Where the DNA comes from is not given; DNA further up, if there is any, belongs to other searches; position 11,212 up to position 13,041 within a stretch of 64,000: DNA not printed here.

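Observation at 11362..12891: Cobalamin-dependent radical SAM enzyme immediately downstream of pseB and pseC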

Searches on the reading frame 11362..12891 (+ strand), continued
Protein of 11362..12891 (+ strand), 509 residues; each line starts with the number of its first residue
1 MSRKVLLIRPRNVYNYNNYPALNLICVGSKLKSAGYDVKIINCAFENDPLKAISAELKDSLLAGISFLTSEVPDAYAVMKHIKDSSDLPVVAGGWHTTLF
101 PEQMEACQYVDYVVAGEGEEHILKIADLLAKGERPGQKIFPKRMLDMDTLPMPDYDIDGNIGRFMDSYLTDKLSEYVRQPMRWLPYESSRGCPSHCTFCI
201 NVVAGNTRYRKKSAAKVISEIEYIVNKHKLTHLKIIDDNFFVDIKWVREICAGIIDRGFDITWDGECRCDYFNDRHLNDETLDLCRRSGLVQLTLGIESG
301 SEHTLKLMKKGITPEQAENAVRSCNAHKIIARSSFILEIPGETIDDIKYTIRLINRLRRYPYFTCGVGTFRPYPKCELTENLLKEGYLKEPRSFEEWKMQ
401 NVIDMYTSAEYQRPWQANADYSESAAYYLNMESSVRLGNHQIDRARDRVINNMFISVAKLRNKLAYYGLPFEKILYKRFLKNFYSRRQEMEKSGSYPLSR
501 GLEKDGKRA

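Call 52: find_encoding_contigs(protein=P0127, flank=10000, max_places=1)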
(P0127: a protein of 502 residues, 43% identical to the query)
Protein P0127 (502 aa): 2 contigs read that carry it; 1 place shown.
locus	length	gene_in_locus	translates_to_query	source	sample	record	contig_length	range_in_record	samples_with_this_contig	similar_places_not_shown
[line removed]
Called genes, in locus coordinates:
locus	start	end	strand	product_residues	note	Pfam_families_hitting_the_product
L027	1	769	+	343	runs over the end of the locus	PF01073:3Beta_HSD, PF01370:Epimerase, PF02719:Polysacc_synt_2, PF04321:RmlD_sub_bind, PF07993:NAD_binding_4, PF13460:NAD_binding_10, PF16363:GDP_Man_Dehyd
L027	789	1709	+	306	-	PF01073:3Beta_HSD, PF01370:Epimerase, PF02719:Polysacc_synt_2, PF04321:RmlD_sub_bind, PF13460:NAD_binding_10 (weak), PF16363:GDP_Man_Dehyd, PF07993:NAD_binding_4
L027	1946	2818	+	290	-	PF08241:Methyltransf_11, PF08242:Methyltransf_12, PF13649:Methyltransf_25, PF13847:Methyltransf_31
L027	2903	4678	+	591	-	-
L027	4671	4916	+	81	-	-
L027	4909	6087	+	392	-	PF01575:MaoC_dehydratas, PF01370:Epimerase, PF13561:adh_short_C2, PF00106:adh_short (weak)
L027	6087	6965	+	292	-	PF01522:Polysacc_deac_1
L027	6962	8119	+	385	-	PF00583:Acetyltransf_1 (weak), PF13508:Acetyltransf_7 (weak)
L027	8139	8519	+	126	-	PF05368:NmrA (faint), PF01370:Epimerase, PF02719:Polysacc_synt_2, PF08659:KR (weak), PF01073:3Beta_HSD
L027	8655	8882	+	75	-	-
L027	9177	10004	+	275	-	-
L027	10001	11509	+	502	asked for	PF02310:B12-binding, PF04055:Radical_SAM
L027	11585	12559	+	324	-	PF01408:GFO_IDH_MocA, PF22725:GFO_IDH_MocA_C3, PF02894:GFO_IDH_MocA_C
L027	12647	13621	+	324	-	PF01073:3Beta_HSD, PF01370:Epimerase, PF02719:Polysacc_synt_2, PF04321:RmlD_sub_bind, PF05368:NmrA, PF07993:NAD_binding_4 (faint), PF13460:NAD_binding_10, PF16363:GDP_Man_Dehyd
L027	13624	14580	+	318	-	PF01370:Epimerase, PF04321:RmlD_sub_bind, PF16363:GDP_Man_Dehyd, PF01073:3Beta_HSD, PF02719:Polysacc_synt_2, PF07993:NAD_binding_4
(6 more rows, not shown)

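Call 53: find_encoding_contigs(protein=P0121, flank=8000, max_places=1)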
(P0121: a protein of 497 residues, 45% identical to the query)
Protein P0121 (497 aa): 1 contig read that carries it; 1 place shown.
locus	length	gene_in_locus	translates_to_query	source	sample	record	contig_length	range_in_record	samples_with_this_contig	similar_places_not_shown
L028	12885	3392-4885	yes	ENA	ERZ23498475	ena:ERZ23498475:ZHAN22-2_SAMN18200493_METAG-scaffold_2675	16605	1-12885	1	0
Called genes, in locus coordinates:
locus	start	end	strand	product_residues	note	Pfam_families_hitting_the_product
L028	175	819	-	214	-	PF00132:Hexapep (faint), PF17836:PglD_N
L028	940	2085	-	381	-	PF02350:Epimerase_2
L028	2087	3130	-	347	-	PF03102:NeuB, PF08666:SAF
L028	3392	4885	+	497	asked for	PF02310:B12-binding, PF04055:Radical_SAM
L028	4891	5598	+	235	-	PF02348:CTP_transf_3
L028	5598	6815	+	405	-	PF00465:Fe-ADH, PF13685:Fe-ADH_2 (weak), PF25137:ADH_Fe_C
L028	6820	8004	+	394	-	PF00266:Aminotran_5, PF01041:DegT_DnrJ_EryC1, PF01053:Cys_Met_Meta_PP, PF00155:Aminotran_1_2, PF01212:Beta_elim_lyase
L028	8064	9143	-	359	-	-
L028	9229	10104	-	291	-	PF04321:RmlD_sub_bind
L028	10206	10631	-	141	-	PF00908:dTDP_sugar_isom, PF05523:FdtA (weak), PF14667:Polysacc_synt_C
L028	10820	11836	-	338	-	-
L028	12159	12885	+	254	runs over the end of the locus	PF04991:LicD (faint)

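Call 55: predict_structure(alignment_id=A1)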
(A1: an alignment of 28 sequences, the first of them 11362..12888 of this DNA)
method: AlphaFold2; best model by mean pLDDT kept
length: 509 residues; sequences in the alignment: 28
mean_pLDDT: 87.5   pTM: 0.87
mean pLDDT of the five models: 87.5, 87.4, 83.4, 83.2, 79.2
residues with pLDDT >= 90: 313; 70-90: 152; 50-70: 27; < 50: 17
segments of 3 or more residues with pLDDT < 50: 493-509
pLDDT, mean of each block of 10 residues (from residue 1): 92 77 95 97 90 94 96 97 97 95 96 95 97 95 92 93 75 76 91 80 88 97 95 89 92 95 81 69 95 87 83 83 94 90 92 94 91 88 91 93 89 89 93 79 87 93 88 91 73 40 29
secondary structure, 60 per line:
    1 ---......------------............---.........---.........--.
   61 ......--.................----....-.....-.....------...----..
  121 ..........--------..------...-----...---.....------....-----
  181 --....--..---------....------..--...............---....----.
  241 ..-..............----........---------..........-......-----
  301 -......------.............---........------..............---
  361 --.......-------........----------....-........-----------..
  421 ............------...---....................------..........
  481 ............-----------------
elements in order: E4-9 H22-33 E37-42 H49-57 E60-66 H69-85 E90-93 H95-99 H101-105 E112-114 H119-130 H161-165 H172-175 E183-186 H200-203 H214-228 E232-235 H244-257 E262-269 H279-288 E290-295 H302-307 H314-326 E330-337 H344-357 E363-369 H377-384 H395-398 H400-407 H419-432 H445-464 H471-492

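Call 58: fold_search(model_id=the predicted structure, library=pdb)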
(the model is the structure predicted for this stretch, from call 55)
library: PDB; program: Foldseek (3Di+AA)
matches with E <= 10: 1475; with E <= 0.001: 79
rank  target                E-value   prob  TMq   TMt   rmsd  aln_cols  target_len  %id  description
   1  6wte_B                3.1e-20  1.00  0.62  0.59  10.1       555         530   16  Structure of radical S-adenosylmethionine methyltransferase, TsrM, from Kitasatospora setae with cobalamin and [4Fe-4S (released 2020-12-23)
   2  6wte_A                5.1e-20  1.00  0.64  0.58  10.4       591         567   16  Structure of radical S-adenosylmethionine methyltransferase, TsrM, from Kitasatospora setae with cobalamin and [4Fe-4S (released 2020-12-23)
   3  5ul3                  8.9e-19  1.00  0.66  0.48  13.2       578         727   18  Structure of Cobalamin-dependent S-adenosylmethionine radical enzyme OxsB with aqua-cobalamin bound (released 2017-04-19)
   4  6wtf_B                3.3e-18  1.00  0.64  0.61   9.2       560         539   17  Structure of radical S-adenosylmethionine methyltransferase, TsrM, from Kitasatospora setae with tryptophan substrate  (released 2020-12-23)
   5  5ul4                  5.2e-18  1.00  0.65  0.47  13.5       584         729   18  Structure of Cobalamin-dependent S-adenosylmethionine radical enzyme OxsB with aqua-cobalamin and S-adenosylmethionine b (released 2017-04-19)
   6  6wtf_A                7.6e-18  1.00  0.63  0.60  10.8       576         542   17  Structure of radical S-adenosylmethionine methyltransferase, TsrM, from Kitasatospora setae with tryptophan substrate  (released 2020-12-23)
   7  9ccb                  1.8e-17  1.00  0.58  0.69   7.7       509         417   19  X-ray crystal structure of methyl-coenzyme M reductase glutamine methylase (MgmA) from Methanothermobacter marburgensis  (released 2025-01-01)
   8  5ul2                  2.3e-17  1.00  0.67  0.48   7.0       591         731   16  Structure of Apo, SeMet-labeled Cobalamin-dependent S-adenosylmethionine radical enzyme OxsB (released 2017-04-19)
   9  6fd2_B                5.5e-17  1.00  0.64  0.71   5.5       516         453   14  Radical SAM 1,2-diol dehydratase AprD4 in complex with its substrate paromamine (released 2018-01-17)
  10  6fd2_A                2.2e-16  1.00  0.64  0.71   8.9       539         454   15  Radical SAM 1,2-diol dehydratase AprD4 in complex with its substrate paromamine (released 2018-01-17)
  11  7mjz                  1.6e-14  1.00  0.51  0.58   7.9       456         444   15  The structure of MiaB with pentasulfide bridge (released 2021-09-15)
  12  9a6d_A                2.1e-14  1.00  0.52  0.58   7.8       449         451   14  Integrative model of MTAB-YVFG by crosslinking MS and deep learning (released 2024-09-18)
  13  9n1d                  4.7e-14  1.00  0.59  0.49   7.9       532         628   17  Crystal structure of CysS from Corallococcus sp. CA054B with 5'-deoxyadenosine and methionine bound (released 2026-01-28)
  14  9n1c                  4.7e-14  1.00  0.58  0.48   8.8       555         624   16  Crystal structure of CysS from Corallococcus sp. CA054B with 5'-deoxyadenosine, methionine, and pantetheinylated 3-ethox (released 2026-01-28)
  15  7mjw_A                1.1e-13  1.00  0.51  0.58   7.4       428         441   15  Methylated MiaB in the complex with 5'-deoxyadenosine, methionine and RNA (released 2021-09-15)
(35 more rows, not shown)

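Call 59: search_solved_structures(query=A1, max_evalue=0.01, show_alignments=0)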
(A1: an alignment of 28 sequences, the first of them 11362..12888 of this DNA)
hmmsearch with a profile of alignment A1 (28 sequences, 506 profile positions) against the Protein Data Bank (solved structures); distinct sequences matched with E-value up to 0.01: 8.
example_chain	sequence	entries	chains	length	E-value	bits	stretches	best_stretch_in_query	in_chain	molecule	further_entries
5ul2_A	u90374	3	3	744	2.7e-16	62.4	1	20-356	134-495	OxsB protein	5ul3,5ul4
9ccb_A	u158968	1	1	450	8.5e-14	54.1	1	98-380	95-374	Radical SAM core domain-containing protein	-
6wte_A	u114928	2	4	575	4e-13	51.9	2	1-134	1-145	B12-binding domain-containing protein | Tryptophan-C2-methyltransferase containing B12-binding domain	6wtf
6fd2_B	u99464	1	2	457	2.5e-09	39.4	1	188-392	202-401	Putative apramycin biosynthetic oxidoreductase 4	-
7kdx_A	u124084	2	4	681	1.6e-08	36.7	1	64-351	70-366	Methyltransferase TokK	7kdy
9n1b_A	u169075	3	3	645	2.1e-07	33.1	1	182-351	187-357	Radical SAM protein | Radical SAM enzyme CysS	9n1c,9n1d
2qgq_A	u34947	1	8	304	3e-06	29.2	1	188-358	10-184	Protein TM_1862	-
4jc0_A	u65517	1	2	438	5.8e-06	28.3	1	188-358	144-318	Ribosomal protein S12 methylthiotransferase RimO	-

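Call 60: find_encoding_contigs(protein=P0122, flank=8000, max_places=1)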
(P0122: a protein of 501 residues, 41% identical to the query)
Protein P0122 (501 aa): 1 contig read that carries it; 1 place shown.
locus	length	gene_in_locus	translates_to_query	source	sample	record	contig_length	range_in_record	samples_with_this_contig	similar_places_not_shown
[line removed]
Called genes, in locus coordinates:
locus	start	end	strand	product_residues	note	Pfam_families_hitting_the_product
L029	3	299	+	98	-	?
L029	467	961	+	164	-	PF12802:MarR_2 (weak)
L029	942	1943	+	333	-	PF01041:DegT_DnrJ_EryC1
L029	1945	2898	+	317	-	PF01073:3Beta_HSD, PF01370:Epimerase, PF02719:Polysacc_synt_2, PF04321:RmlD_sub_bind, PF13460:NAD_binding_10, PF16363:GDP_Man_Dehyd, PF07993:NAD_binding_4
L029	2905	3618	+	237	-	PF08889:WbqC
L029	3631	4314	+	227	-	PF02585:PIG-L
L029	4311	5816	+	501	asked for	PF02310:B12-binding, PF04055:Radical_SAM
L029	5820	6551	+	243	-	PF02348:CTP_transf_3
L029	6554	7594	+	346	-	PF03102:NeuB, PF08666:SAF (weak)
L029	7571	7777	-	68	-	?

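Call 61: find_encoding_contigs(protein=P0130, flank=8000, max_places=1)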
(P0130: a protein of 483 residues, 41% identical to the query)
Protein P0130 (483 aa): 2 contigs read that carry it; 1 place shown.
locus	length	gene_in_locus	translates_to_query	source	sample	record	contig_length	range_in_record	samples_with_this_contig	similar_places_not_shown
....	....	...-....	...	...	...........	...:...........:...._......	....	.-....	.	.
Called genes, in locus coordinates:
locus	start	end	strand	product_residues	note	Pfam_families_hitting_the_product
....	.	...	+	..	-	?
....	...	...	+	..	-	-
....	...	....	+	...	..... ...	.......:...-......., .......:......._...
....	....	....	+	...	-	-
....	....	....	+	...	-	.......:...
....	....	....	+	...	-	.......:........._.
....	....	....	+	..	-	-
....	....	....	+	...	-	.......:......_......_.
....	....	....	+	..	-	-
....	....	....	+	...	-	-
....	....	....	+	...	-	?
